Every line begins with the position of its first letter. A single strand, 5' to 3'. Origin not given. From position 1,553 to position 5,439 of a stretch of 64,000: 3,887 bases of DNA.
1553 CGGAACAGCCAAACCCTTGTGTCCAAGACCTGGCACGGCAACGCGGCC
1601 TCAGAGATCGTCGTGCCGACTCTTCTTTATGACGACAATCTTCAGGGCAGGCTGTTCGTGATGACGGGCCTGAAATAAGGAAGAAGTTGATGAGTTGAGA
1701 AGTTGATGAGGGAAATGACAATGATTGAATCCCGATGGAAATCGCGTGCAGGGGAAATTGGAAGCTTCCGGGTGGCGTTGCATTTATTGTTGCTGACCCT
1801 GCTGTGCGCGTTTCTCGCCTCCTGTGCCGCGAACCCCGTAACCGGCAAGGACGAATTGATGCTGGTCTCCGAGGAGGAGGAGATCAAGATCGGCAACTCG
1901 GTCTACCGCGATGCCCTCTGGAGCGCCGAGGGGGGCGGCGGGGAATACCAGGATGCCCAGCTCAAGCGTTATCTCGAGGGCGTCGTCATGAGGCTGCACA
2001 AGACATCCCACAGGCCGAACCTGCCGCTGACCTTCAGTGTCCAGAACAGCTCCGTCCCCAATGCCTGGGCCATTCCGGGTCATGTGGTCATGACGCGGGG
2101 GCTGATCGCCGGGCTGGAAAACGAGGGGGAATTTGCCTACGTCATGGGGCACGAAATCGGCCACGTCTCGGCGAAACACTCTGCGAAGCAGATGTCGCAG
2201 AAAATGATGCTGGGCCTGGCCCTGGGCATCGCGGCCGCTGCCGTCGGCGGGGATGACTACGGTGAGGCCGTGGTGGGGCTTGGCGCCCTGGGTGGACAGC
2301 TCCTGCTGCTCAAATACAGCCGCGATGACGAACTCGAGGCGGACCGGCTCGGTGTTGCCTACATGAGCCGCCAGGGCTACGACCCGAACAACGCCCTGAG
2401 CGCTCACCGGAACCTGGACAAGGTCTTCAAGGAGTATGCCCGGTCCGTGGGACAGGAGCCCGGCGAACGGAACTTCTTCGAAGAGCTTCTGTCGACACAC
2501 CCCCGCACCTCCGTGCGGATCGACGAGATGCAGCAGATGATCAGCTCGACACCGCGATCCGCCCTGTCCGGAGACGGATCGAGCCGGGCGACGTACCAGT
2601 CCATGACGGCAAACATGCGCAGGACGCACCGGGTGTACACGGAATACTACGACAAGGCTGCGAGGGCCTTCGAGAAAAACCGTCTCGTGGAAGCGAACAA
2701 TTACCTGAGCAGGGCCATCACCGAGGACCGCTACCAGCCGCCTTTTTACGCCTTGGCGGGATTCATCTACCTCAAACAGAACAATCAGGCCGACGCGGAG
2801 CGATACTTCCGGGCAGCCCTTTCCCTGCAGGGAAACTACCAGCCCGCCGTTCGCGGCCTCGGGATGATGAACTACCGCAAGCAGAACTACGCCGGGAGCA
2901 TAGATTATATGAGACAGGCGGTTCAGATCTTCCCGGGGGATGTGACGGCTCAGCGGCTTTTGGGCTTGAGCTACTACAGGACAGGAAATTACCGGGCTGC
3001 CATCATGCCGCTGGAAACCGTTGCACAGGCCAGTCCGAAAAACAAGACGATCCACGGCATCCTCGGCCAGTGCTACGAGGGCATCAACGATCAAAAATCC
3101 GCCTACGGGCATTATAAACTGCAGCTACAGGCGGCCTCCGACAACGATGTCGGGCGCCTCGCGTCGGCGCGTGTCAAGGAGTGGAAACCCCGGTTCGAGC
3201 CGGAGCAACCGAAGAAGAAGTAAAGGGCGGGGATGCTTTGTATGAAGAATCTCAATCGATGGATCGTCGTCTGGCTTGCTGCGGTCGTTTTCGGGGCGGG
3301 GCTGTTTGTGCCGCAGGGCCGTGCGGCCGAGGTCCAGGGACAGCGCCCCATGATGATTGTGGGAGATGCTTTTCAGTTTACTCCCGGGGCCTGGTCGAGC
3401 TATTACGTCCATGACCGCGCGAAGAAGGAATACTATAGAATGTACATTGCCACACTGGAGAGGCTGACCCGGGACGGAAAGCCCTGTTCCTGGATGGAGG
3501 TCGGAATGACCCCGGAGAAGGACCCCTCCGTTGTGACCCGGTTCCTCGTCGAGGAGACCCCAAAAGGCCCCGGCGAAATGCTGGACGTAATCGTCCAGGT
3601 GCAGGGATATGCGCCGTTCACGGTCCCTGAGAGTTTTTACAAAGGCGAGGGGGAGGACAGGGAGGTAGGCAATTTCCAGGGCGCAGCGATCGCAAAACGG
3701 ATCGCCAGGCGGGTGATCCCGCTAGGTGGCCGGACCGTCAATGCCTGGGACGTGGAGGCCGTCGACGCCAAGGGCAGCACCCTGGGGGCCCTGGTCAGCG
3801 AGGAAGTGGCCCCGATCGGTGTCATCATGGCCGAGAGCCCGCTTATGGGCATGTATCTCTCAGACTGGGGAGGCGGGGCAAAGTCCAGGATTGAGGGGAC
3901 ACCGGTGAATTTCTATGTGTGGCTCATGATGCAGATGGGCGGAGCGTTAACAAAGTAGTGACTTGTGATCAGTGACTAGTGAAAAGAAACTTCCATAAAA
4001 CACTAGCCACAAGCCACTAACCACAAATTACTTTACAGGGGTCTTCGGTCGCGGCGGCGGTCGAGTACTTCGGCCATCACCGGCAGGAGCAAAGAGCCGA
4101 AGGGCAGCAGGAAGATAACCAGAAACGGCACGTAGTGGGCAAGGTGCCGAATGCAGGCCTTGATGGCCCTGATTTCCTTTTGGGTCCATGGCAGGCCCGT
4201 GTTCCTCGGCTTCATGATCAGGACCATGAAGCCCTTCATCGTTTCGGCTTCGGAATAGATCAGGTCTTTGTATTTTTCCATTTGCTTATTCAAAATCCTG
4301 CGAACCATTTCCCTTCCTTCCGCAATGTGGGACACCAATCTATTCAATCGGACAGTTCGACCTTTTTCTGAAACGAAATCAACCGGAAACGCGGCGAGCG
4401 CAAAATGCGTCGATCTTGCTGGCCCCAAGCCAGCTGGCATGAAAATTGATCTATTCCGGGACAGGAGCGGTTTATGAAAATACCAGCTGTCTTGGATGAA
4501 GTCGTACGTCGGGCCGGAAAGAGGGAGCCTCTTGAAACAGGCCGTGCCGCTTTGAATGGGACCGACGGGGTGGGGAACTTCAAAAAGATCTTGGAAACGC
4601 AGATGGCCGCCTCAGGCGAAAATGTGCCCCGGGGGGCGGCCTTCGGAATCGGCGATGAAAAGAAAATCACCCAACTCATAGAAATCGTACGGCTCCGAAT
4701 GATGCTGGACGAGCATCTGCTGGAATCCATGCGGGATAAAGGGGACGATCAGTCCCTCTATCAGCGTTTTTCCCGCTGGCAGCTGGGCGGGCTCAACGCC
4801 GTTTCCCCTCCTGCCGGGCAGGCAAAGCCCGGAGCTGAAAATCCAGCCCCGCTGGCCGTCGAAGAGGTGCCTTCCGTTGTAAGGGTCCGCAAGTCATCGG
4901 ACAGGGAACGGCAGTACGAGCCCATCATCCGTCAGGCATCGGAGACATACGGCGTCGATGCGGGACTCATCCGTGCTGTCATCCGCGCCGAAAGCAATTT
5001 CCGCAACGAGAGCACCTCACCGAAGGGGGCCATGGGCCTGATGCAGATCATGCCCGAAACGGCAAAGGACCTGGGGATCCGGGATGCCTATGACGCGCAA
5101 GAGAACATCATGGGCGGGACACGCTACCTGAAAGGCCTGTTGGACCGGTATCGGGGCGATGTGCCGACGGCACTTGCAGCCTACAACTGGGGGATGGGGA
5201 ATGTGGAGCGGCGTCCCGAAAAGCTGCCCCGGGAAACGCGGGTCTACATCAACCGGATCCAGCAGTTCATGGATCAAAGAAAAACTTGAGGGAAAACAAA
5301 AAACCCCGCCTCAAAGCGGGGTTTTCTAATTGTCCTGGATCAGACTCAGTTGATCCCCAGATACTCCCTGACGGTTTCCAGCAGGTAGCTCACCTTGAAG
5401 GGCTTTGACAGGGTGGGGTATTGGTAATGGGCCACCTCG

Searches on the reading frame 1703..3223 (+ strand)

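Call 26: search_protein_families(library=pfam, proteins=[window:1703-3223:+], max_evalue=0.00001)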
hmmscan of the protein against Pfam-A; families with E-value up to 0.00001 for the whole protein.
window:1703-3223:+ (506 aa): 8 families
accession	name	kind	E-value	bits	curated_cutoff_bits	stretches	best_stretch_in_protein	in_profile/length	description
PF01435.24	Peptidase_M48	-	8e-35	120.8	20.3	1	87-279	3-185/186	Peptidase family M48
PF07719.23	TPR_2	-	8.6e-12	44.7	27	0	349-378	4-33/34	Tetratricopeptide repeat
PF13432.12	TPR_16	-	2.1e-11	44.5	32.7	1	356-413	7-64/65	Tetratricopeptide repeat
PF14559.12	TPR_19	-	4.5e-11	43.4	25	0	394-457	5-68/68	Tetratricopeptide repeat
PF13428.12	TPR_14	-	1.2e-08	35.2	23.5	0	349-386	4-41/44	Tetratricopeptide repeat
PF13424.12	TPR_12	-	5.5e-07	30.1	30.1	0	385-440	8-71/77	Tetratricopeptide repeat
PF13181.12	TPR_8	-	1.2e-06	28.6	25.7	0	348-378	3-33/34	Tetratricopeptide repeat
PF13371.12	TPR_9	-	2.4e-06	27.9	35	0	393-451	8-66/73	Tetratricopeptide repeat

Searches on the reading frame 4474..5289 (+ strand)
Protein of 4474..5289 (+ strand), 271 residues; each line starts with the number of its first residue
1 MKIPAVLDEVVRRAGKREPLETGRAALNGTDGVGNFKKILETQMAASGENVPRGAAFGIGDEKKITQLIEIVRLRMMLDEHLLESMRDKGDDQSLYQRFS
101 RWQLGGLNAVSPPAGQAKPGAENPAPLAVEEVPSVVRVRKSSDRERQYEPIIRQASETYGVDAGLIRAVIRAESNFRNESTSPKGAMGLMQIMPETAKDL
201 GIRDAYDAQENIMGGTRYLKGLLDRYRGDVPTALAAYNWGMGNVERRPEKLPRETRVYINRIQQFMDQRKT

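Call 62: search_protein_families(library=pfam, proteins=[window:4474-5289:+], max_evalue=0.001)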
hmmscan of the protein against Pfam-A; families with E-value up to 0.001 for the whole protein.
window:4474-5289:+ (271 aa): 2 families
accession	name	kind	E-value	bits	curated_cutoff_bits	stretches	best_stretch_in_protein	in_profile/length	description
PF01464.25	SLT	-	3.5e-27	94.7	21.3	1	151-247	2-104/117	Transglycosylase SLT domain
PF13406.11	SLT_2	-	7.5e-07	29.1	24.3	0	137-176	62-101/292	Transglycosylase SLT domain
